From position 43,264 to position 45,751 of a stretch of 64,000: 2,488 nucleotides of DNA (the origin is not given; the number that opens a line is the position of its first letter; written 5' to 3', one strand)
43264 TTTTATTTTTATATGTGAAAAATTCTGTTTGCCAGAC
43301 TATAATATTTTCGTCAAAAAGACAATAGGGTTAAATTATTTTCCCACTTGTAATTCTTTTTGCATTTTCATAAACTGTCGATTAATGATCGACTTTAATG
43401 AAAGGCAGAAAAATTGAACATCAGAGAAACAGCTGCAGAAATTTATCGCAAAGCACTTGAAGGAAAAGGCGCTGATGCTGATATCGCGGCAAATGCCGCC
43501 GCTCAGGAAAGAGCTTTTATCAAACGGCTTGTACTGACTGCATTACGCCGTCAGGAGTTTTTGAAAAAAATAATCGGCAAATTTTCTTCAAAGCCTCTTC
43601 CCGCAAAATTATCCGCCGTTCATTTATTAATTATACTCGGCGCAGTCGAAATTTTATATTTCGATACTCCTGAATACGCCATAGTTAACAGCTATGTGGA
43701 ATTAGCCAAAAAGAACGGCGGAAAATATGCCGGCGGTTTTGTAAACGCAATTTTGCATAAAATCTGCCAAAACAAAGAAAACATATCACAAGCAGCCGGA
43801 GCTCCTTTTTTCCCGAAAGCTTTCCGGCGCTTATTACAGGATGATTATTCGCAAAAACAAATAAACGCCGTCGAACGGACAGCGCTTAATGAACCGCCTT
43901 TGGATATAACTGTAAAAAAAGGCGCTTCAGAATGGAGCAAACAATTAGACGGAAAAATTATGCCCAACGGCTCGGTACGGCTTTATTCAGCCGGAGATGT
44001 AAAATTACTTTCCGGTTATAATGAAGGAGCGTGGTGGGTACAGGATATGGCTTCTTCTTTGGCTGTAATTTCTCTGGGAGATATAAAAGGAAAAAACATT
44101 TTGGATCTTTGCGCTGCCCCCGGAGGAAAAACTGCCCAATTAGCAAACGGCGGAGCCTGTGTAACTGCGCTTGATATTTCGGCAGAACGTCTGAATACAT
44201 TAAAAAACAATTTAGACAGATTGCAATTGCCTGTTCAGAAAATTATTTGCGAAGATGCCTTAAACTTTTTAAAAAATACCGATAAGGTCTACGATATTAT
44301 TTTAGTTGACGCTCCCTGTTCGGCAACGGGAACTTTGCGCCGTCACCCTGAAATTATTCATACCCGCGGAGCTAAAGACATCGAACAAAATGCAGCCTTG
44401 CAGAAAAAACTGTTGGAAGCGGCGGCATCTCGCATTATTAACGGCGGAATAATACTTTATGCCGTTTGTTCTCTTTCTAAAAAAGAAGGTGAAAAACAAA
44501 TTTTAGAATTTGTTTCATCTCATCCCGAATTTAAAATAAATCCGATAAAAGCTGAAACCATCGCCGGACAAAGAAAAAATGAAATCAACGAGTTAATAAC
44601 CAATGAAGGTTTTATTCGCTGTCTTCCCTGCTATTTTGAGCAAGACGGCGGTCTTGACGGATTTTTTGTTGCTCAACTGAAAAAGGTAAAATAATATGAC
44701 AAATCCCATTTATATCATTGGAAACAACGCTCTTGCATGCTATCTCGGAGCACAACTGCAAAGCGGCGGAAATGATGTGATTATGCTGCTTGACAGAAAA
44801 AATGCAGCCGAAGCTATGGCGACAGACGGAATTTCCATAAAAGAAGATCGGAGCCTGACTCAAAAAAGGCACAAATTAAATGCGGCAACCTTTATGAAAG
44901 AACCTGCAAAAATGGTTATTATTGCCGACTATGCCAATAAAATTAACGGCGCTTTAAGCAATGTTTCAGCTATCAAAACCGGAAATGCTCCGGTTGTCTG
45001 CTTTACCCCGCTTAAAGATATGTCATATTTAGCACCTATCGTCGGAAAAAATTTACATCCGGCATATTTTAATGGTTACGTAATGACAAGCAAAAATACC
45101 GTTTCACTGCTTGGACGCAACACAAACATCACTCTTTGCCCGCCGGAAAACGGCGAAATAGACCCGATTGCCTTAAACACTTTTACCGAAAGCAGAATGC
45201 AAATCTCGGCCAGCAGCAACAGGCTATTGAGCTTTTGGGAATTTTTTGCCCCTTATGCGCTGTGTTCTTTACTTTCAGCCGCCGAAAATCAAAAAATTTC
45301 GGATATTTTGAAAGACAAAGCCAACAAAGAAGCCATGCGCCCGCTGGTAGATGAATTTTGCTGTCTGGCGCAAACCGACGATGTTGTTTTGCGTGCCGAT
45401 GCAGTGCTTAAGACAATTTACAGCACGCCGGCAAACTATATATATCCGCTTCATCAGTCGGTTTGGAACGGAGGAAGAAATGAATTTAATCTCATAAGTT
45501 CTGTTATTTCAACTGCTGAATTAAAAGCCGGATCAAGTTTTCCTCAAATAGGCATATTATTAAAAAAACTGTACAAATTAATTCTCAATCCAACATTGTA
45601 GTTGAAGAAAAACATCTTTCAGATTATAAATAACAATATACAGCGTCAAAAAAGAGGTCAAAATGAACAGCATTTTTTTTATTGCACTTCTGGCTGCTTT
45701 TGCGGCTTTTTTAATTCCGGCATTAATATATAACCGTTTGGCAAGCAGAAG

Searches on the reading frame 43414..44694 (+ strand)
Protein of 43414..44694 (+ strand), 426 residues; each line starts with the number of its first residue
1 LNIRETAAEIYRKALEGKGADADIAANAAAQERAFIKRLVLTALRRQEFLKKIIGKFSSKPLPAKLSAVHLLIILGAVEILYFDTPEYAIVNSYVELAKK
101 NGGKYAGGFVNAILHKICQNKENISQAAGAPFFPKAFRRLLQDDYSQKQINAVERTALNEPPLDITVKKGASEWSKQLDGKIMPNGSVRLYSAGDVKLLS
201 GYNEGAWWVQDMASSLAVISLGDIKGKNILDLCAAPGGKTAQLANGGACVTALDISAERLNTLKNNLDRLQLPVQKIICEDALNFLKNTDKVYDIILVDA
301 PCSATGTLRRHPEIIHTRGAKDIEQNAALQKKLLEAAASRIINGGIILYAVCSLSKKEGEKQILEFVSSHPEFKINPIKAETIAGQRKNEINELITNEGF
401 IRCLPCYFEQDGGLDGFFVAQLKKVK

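Call 80: search_protein_families(library=pfam, proteins=[window:43414-44694:+], max_evalue=0.00001)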
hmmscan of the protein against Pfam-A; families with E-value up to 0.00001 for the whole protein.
window:43414-44694:+ (426 aa): 5 families
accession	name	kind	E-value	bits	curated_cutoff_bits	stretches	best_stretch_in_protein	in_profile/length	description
PF01189.24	Methyltr_RsmB-F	-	1.8e-45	155.5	27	1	225-423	8-199/199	16S rRNA methyltransferase RsmB/F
PF01029.23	NusB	-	4.8e-22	79.2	23.1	1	2-117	2-131/133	NusB family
PF13649.12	Methyltransf_25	-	2.1e-06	28.7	27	0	229-298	1-70/97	Methyltransferase domain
PF13847.12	Methyltransf_31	-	3.1e-06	27.4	27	1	225-353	3-113/145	Methyltransferase domain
PF01728.25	FtsJ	-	5.4e-06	26.9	24.1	1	223-368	20-153/181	FtsJ-like methyltransferase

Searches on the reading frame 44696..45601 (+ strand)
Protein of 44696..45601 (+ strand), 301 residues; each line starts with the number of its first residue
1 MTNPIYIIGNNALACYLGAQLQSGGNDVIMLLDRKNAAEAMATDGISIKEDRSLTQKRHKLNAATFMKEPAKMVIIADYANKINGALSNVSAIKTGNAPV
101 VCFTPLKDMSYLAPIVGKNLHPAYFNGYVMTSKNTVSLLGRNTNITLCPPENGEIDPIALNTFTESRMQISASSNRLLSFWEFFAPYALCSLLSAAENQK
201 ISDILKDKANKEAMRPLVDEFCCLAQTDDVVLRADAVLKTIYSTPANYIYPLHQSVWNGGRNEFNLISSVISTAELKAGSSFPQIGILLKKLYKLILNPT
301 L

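Call 80: search_protein_families(library=pfam, proteins=[window:44696-45601:+], max_evalue=0.00001)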
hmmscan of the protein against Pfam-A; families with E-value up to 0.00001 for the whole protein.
window:44696-45601:+ (301 aa): 1 family
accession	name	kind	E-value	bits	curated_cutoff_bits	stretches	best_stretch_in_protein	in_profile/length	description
PF02558.23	ApbA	-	1.4e-10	41.4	22.2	1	5-103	1-99/150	Ketopantoate reductase PanE/ApbA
